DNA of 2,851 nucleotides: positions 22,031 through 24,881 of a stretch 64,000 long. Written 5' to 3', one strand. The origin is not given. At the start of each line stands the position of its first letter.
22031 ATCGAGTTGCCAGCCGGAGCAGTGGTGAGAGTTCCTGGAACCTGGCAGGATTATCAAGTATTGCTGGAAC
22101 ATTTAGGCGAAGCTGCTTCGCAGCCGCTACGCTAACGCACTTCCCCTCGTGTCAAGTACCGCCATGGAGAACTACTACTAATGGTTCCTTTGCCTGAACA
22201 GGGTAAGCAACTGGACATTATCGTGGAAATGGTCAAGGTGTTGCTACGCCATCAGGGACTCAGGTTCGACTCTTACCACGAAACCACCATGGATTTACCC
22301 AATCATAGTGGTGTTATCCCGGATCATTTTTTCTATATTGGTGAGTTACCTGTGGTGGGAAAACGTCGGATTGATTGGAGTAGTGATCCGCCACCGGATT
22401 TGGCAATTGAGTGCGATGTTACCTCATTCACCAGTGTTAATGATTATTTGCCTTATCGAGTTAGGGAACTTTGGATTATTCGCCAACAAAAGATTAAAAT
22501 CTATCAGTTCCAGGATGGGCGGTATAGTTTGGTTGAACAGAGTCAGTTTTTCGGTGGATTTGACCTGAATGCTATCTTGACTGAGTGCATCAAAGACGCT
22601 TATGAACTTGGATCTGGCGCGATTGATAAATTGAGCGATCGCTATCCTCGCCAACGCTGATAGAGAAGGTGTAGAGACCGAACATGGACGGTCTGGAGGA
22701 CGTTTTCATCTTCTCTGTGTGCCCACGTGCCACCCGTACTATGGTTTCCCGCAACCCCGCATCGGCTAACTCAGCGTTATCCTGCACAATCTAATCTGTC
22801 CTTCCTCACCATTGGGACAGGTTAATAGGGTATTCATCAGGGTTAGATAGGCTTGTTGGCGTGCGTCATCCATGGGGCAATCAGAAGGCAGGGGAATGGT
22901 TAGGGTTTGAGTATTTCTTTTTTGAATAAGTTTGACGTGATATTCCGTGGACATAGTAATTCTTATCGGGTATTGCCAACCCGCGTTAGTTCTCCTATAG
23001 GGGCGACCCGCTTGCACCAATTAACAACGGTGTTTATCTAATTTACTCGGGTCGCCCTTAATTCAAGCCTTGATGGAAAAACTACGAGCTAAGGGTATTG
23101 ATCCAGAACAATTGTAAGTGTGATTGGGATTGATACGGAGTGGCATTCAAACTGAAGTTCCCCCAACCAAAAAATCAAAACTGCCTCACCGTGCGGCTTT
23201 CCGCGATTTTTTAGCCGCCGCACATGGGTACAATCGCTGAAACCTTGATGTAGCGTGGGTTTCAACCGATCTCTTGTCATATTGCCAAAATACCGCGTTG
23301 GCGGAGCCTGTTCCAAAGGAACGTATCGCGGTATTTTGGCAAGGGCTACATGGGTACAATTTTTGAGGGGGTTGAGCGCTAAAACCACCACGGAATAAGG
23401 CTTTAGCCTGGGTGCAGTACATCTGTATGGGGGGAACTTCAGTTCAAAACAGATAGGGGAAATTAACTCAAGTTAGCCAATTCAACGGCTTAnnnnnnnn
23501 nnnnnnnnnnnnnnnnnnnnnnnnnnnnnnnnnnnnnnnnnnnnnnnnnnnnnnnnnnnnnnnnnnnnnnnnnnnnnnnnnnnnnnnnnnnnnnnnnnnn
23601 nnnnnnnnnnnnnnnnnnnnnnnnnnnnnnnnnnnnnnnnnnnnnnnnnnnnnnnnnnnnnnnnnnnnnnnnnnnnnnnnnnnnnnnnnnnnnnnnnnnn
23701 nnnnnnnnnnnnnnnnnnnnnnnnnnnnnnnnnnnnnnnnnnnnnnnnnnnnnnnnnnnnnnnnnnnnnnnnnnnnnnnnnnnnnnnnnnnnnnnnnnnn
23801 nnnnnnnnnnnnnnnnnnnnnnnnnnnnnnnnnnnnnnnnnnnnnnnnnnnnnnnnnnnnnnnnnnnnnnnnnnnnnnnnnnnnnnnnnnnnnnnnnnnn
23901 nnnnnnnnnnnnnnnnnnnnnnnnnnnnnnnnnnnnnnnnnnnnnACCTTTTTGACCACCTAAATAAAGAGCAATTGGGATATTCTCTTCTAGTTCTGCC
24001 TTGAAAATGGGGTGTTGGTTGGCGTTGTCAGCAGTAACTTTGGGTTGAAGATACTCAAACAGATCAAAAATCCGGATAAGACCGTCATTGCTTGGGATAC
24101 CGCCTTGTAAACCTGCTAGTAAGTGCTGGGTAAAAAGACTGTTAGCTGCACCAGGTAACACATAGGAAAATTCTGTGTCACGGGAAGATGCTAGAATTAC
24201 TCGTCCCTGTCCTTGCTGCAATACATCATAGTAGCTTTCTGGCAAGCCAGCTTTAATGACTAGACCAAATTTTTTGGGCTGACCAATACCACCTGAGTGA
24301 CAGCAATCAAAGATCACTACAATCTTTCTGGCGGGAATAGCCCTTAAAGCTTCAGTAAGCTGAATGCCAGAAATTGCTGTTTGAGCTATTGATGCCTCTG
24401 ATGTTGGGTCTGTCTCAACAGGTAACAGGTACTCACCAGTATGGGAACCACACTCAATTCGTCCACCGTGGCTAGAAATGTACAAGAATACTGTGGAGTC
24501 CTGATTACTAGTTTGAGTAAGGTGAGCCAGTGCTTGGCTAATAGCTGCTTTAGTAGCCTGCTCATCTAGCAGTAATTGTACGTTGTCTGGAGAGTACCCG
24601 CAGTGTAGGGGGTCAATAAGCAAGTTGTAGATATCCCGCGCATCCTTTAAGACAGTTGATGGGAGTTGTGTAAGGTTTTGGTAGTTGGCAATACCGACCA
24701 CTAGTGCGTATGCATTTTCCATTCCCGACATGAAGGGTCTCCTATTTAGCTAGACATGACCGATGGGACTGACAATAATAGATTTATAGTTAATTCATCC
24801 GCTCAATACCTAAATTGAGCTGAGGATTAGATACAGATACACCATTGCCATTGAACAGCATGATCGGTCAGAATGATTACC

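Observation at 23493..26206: Divergent caspase-TIR and TIR-FGE(SUMF1) gene pair: candidate uncharacterised two-protein TIR immune/cell-death module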

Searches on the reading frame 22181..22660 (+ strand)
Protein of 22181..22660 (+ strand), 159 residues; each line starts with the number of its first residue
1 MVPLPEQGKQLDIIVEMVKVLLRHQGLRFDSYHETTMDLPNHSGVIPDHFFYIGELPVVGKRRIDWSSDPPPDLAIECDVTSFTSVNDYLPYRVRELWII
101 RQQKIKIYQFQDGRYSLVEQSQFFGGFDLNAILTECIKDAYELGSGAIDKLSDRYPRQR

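Call 3: search_protein_families(library=pfam, proteins=[window:22181-22660:+], max_evalue=0.01)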
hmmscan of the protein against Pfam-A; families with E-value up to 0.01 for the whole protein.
window:22181-22660:+ (159 aa): 1 family
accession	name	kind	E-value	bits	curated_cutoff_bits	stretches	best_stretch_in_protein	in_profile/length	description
PF05685.18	Uma2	-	6.8e-13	48.9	27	1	5-123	30-154/172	Putative restriction endonuclease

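Call 4: search_protein_families(library=padloc, proteins=[window:22181-22660:+], max_evalue=0.01)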
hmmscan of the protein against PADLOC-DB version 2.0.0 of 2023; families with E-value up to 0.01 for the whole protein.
window:22181-22660:+ (159 aa): 1 family
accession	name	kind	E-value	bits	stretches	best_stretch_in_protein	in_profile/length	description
PDLC04943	PDC-S17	-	1.7e-14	51.7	1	12-140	64-182/199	-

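Call 5: search_protein_families(library=ncbifam, proteins=[window:22181-22660:+], max_evalue=0.01)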
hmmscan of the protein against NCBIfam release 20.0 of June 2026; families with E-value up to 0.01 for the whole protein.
window:22181-22660:+ (159 aa): 0 families

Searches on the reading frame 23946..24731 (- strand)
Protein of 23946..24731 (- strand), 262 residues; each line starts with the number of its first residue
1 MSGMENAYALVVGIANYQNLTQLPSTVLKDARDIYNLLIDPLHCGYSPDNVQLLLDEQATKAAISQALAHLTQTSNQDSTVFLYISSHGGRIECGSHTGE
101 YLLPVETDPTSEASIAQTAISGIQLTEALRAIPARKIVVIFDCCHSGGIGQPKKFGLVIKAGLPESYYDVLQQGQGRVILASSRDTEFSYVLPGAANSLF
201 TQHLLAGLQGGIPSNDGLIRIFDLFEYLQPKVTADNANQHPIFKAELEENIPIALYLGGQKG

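Call 65: search_solved_structures(query=window:23946-24731:-, max_evalue=0.01, show_alignments=2)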
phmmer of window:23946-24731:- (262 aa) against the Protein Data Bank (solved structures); distinct sequences matched with E-value up to 0.01: 5.
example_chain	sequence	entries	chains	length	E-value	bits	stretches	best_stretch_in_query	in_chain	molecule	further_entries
4f6o_A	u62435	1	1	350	4e-07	32.8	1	8-178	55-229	Metacaspase-1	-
7qp0_A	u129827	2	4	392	1.3e-06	31.2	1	9-150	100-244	Metacaspase-1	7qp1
4f6p_A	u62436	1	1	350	7e-06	28.8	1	8-177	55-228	Metacaspase-1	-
6w8s_A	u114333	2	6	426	8.3e-05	25.2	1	9-151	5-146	Metacaspase-4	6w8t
6w8r_A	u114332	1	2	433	0.0015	21.2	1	9-150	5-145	Metacaspase-4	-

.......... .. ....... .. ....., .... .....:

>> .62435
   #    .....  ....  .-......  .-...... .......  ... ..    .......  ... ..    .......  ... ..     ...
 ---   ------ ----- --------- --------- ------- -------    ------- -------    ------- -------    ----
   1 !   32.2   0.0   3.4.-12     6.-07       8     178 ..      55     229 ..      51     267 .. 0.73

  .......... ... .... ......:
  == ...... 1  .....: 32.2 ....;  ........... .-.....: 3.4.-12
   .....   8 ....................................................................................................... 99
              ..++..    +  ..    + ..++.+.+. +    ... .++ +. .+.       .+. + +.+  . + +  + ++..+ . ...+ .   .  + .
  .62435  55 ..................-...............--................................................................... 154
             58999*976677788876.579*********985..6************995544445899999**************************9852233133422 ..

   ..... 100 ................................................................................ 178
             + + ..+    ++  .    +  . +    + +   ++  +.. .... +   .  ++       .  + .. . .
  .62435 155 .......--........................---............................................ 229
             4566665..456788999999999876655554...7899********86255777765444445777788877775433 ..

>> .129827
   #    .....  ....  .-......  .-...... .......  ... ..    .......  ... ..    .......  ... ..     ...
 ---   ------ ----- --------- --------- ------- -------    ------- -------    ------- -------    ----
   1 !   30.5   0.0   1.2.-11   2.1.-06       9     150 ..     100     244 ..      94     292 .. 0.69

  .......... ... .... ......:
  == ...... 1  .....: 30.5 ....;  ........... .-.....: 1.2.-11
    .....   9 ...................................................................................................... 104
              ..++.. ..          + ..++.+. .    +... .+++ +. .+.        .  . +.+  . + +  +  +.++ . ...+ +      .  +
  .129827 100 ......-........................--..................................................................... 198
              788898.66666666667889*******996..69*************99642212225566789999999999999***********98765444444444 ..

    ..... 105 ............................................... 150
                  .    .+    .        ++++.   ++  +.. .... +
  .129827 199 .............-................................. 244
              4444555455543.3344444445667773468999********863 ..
